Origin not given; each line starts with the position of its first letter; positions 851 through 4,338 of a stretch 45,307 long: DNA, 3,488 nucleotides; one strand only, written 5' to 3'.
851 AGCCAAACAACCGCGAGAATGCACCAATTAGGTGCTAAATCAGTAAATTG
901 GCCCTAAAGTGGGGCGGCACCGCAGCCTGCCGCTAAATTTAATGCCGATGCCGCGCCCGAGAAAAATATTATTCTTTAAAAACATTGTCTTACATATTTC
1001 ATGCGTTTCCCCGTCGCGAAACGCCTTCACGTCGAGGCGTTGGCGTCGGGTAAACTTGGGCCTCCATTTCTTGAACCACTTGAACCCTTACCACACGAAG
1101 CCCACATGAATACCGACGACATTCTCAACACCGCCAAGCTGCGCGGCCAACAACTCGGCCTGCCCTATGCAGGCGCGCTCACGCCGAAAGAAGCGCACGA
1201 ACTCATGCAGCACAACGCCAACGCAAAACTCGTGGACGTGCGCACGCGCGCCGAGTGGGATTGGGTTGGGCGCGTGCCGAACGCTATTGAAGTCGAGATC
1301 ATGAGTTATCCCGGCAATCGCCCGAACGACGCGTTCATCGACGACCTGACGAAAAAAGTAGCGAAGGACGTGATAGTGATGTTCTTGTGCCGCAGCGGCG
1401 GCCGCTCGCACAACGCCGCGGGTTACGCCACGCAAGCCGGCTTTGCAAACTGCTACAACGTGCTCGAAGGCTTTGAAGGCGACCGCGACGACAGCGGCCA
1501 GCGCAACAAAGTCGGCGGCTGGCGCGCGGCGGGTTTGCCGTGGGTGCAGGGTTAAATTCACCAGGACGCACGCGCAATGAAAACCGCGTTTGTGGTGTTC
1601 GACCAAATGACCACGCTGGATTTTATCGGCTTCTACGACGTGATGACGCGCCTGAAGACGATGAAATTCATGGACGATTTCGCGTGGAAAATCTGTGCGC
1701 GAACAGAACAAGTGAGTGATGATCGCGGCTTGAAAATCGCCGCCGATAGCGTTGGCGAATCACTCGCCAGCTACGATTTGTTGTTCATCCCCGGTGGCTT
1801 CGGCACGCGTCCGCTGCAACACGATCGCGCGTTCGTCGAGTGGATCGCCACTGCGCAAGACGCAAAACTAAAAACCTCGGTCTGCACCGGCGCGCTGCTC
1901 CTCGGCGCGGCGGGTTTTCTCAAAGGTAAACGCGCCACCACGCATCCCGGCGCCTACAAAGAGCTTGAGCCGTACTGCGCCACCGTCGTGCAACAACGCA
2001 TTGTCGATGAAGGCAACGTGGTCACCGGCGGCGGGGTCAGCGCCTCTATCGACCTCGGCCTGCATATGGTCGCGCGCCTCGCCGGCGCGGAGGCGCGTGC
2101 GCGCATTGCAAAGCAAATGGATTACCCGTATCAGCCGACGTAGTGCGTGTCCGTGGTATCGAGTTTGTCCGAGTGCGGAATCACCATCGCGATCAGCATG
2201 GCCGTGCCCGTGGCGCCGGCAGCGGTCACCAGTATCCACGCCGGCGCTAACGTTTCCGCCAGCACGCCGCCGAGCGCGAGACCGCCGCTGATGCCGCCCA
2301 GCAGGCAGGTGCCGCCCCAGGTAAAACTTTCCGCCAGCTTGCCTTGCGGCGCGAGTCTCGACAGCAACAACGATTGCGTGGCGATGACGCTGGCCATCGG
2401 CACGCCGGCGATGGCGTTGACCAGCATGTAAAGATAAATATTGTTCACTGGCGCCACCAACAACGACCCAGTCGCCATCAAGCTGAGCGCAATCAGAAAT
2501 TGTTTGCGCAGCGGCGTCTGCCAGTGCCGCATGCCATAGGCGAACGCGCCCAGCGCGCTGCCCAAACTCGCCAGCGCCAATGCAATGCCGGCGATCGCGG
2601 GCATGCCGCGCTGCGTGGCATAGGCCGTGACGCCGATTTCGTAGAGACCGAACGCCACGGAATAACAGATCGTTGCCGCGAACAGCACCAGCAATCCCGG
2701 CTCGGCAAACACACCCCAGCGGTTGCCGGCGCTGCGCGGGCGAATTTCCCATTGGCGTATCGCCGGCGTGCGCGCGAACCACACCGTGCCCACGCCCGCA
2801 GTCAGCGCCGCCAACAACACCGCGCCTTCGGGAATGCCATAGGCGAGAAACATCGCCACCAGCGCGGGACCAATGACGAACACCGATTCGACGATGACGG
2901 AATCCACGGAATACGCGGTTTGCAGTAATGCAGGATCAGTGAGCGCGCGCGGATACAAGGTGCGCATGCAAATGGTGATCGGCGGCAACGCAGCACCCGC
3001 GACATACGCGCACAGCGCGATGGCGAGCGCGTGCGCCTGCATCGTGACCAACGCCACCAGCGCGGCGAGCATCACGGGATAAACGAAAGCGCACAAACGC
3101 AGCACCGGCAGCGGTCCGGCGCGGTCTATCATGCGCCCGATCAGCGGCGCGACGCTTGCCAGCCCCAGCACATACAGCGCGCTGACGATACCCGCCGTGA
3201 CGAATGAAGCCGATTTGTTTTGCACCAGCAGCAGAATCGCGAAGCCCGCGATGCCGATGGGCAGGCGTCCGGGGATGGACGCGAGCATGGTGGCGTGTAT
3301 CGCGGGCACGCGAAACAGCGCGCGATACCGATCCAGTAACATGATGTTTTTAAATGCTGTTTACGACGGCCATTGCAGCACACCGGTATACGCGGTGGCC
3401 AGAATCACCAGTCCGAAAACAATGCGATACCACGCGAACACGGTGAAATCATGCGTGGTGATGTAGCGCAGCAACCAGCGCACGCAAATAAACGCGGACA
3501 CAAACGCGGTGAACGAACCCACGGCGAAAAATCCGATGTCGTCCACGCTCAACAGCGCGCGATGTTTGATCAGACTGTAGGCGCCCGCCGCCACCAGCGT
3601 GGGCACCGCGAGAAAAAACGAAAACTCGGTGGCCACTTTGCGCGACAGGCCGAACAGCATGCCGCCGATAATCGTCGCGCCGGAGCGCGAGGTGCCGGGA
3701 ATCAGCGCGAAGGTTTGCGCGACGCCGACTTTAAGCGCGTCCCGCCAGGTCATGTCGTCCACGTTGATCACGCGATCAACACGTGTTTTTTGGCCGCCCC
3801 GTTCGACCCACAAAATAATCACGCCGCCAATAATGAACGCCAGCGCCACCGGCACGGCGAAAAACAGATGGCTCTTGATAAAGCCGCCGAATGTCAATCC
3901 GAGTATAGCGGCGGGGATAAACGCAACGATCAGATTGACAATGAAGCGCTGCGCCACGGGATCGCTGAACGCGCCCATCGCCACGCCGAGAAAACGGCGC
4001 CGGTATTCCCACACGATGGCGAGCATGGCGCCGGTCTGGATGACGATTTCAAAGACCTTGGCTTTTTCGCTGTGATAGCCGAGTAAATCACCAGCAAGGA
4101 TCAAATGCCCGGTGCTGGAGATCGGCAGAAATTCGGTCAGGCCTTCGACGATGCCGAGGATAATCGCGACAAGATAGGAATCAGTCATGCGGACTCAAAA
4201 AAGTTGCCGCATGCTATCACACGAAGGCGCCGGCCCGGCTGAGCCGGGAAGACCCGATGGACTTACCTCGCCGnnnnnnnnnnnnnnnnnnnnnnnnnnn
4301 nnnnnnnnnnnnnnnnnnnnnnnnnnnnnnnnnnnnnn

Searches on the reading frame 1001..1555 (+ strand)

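Call 48: search_protein_families(library=pfam, proteins=[window:1001-1555:+], max_evalue=0.0001)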
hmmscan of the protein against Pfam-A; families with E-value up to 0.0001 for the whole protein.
window:1001-1555:+ (184 aa): 1 family
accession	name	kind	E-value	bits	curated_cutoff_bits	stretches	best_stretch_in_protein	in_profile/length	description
PF00581.25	Rhodanese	-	4.8e-14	53.1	22.2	1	61-160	1-98/102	Rhodanese-like domain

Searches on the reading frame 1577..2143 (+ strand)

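Call 48: search_protein_families(library=pfam, proteins=[window:1577-2143:+], max_evalue=0.0001)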
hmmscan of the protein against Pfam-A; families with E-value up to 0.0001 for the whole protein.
window:1577-2143:+ (188 aa): 1 family
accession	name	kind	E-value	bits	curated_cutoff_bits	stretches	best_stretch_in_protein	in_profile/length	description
PF01965.30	DJ-1_PfpI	-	4.3e-23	82.4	26.6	1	2-166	2-164/165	DJ-1/PfpI family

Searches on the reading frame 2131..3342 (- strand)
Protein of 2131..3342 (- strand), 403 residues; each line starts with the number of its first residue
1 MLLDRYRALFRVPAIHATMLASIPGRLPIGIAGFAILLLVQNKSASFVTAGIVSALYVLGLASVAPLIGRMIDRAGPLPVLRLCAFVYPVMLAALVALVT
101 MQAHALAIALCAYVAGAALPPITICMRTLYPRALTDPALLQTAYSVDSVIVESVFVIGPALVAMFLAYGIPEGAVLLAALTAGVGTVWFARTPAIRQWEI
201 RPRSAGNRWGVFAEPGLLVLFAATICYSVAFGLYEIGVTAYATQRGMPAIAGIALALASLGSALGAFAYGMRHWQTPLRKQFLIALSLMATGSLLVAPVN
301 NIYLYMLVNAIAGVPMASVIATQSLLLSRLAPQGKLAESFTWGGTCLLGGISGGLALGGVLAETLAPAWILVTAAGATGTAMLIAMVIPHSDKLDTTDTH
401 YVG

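Call 48: search_protein_families(library=pfam, proteins=[window:2131-3342:-], max_evalue=0.0001)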
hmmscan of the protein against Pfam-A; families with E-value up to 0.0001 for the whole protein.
window:2131-3342:- (403 aa): 1 family
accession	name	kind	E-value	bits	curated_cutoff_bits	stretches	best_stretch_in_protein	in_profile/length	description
PF07690.21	MFS_1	-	2.1e-17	63.5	33.4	1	28-345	11-337/347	Major Facilitator Superfamily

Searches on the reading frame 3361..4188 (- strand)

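Call 48: search_protein_families(library=pfam, proteins=[window:3361-4188:-], max_evalue=0.0001)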
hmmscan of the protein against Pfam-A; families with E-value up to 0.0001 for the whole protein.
window:3361-4188:- (275 aa): 1 family
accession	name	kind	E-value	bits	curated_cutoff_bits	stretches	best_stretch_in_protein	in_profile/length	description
PF02673.24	BacA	-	1.9e-83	280.5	33.4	1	8-261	1-257/257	Bacitracin resistance protein BacA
